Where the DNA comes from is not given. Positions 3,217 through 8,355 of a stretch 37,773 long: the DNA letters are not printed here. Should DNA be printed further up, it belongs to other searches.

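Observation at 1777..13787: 12 kb co-directional block of giant, acidic, Cys-rich lipoproteins with no assignable function: candidate novel envelope or surface system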

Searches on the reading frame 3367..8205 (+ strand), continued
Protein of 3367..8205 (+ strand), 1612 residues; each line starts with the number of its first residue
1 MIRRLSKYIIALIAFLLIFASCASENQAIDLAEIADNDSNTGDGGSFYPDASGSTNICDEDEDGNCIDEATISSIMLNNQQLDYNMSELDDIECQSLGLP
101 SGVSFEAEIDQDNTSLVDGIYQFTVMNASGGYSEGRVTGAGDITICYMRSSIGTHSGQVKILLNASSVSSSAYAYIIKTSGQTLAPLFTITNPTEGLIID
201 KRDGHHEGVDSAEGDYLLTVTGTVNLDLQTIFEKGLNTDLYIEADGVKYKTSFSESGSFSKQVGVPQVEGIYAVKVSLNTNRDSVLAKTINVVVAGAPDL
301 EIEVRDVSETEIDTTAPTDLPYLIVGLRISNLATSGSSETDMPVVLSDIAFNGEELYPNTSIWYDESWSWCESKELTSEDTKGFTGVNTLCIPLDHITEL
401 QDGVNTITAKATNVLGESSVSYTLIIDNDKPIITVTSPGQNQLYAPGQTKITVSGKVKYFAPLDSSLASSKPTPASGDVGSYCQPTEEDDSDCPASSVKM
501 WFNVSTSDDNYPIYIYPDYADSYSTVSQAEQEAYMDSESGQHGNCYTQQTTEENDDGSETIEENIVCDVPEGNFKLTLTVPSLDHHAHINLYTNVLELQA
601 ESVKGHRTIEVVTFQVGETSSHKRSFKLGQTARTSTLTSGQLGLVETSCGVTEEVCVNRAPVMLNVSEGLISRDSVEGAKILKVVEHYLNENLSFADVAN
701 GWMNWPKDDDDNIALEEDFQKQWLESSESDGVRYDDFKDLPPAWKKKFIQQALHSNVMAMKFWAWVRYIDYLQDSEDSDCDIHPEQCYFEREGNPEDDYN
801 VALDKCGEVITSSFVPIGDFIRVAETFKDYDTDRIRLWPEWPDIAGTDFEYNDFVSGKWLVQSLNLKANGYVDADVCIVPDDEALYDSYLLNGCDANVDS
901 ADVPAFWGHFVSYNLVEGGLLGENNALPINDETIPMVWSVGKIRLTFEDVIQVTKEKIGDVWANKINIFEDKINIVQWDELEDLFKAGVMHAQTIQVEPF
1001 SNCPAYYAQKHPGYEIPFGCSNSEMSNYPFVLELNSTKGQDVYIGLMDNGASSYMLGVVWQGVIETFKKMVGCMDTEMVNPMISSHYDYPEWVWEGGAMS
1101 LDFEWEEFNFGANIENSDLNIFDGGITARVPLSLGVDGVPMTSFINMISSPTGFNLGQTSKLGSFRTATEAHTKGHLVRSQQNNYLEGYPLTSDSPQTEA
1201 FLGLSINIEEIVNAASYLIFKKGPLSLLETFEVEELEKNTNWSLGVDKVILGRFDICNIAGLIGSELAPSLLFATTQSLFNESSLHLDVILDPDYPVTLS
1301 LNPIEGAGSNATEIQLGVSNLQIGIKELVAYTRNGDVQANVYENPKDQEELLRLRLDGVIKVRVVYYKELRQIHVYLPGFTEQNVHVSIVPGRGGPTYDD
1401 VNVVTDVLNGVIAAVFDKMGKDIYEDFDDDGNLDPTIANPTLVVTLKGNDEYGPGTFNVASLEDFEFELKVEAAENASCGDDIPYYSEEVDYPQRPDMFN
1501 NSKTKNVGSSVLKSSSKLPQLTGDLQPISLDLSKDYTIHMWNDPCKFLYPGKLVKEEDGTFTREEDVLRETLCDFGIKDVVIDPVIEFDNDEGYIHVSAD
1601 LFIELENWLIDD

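Call 61: find_encoding_contigs(protein=P0001, flank=10000, max_places=2)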
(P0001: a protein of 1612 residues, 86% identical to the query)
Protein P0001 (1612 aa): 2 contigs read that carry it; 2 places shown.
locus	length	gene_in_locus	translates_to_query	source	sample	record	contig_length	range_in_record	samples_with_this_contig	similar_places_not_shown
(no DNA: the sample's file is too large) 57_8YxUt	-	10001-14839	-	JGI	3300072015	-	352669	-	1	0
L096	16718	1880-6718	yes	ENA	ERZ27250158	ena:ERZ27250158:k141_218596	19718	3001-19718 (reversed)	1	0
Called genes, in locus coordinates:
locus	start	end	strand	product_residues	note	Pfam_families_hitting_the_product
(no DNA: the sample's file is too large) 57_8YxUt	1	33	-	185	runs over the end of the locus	PF08207:EFP_N, PF01132:EFP, PF09285:Elong-fact-P_C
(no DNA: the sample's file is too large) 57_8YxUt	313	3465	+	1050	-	PF00133:tRNA-synt_1, PF09334:tRNA-synt_1g (faint), PF08264:Anticodon_1, PF19302:DUF5915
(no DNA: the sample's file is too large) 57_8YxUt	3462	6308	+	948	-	PF00133:tRNA-synt_1, PF09334:tRNA-synt_1g, PF13603:tRNA-synt_1_2, PF09334:tRNA-synt_1g (weak), PF08264:Anticodon_1, PF10458:Val_tRNA-synt_C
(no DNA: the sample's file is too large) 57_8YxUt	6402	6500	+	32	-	-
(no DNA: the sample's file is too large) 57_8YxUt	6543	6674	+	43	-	-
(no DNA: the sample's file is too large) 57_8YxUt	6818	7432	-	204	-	PF03942:DTW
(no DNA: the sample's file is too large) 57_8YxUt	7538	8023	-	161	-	-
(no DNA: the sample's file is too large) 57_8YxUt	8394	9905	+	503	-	-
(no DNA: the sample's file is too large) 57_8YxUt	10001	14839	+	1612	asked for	-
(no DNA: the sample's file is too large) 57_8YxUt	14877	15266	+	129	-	PF05635:23S_rRNA_IVP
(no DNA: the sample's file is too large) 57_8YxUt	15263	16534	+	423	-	-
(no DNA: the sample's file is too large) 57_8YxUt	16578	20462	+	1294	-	-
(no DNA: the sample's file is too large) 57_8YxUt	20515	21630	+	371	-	PF00988:CPSase_sm_chain, PF07722:Peptidase_C26 (faint), PF00117:GATase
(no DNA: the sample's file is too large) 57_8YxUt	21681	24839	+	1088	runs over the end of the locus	PF25596:CPSase_L_D1, PF02786:CPSase_L_D2, PF02787:CPSase_L_D3, PF25596:CPSase_L_D1, PF02222:ATP-grasp, PF02786:CPSase_L_D2, PF07478:Dala_Dala_lig_C (weak), PF02142:MGS, +5 more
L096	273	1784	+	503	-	-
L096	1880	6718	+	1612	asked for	-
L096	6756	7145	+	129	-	PF05635:23S_rRNA_IVP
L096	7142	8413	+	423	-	-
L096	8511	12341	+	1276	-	-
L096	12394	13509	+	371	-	PF00988:CPSase_sm_chain, PF07722:Peptidase_C26 (faint), PF00117:GATase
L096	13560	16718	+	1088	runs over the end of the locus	PF25596:CPSase_L_D1, PF02786:CPSase_L_D2, PF02787:CPSase_L_D3, PF25596:CPSase_L_D1, PF02222:ATP-grasp, PF02786:CPSase_L_D2, PF07478:Dala_Dala_lig_C (weak), PF02142:MGS, +5 more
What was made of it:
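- On Four-helix-bundle protein TIGR02436 (inserted gene): PF05635 is recorded on the intact L096 copy (call 61).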

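Call 90: search_protein_families(library=padloc, proteins=[window:3367-8205:+, L096:7142-8413:+], max_evalue=0.01)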
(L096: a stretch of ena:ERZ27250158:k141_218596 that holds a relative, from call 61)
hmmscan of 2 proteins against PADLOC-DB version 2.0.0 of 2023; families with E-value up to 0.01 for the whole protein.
window:3367-8205:+ (1612 aa): 0 families

L096:7142-8413:+ (423 aa): 0 families

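Call 91: search_protein_families(library=phrogs, proteins=[window:3367-8205:+, L096:7142-8413:+], max_evalue=0.01)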
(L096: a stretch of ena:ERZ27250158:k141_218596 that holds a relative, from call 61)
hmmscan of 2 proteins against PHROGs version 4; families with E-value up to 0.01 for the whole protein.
window:3367-8205:+ (1612 aa): 0 families

L096:7142-8413:+ (423 aa): 0 families

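Call 92: search_solved_structures(query=A5, max_evalue=10)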
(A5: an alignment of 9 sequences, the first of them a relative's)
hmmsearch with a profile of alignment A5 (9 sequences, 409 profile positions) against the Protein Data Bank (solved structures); distinct sequences matched with E-value up to 10: 0.

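Call 104: search_protein_families(library=pfam, alignment_id=A1, max_evalue=0.1)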
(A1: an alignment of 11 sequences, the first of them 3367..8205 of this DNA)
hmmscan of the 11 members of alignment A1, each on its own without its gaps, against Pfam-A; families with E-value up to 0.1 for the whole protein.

A. member 1, window:3367-8205:+ (1612 aa): 0 families

B. families by the number of members that match (of 11 scanned): 4 families
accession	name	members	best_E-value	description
PF05593.20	RHS_repeat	2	0.025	RHS Repeat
PF18835.7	Beta_helix_2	1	0.029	Beta helix repeat of Inulin fructotransferase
PF19077.6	Big_13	1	0.037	Bacterial Ig-like domain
PF07202.18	Tcp10_C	1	0.078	T-complex protein 10 C-terminus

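Call 105: search_protein_families(library=pfam, alignment_id=A5, max_evalue=0.1)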
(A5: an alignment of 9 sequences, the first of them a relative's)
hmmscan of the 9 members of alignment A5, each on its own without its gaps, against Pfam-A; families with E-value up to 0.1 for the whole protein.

A. member 1, L004:14959-16203:+ (415 aa): 0 families

B. families by the number of members that match (of 9 scanned): 6 families
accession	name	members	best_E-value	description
PF22073.2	Cep192_D4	3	0.0015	Cep192 domain 4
PF22067.2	Cep192_D3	1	0.00078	Cep192 domain 3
PF19454.4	DUF5992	1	0.057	Family of unknown function (DUF5992)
PF11954.13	DUF3471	1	0.084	Domain of unknown function (DUF3471)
PF10492.14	Nrf1_activ_bdg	1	0.087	Nrf1 activator activation site binding domain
PF17679.6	Dip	1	0.091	gp37/Dip protein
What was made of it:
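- On ASH / Cep192_D4 / HYDIN Ig (PapD-like) domain: In the C family, 3 of 9 members hit it, best E 0.0015 (call 105).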
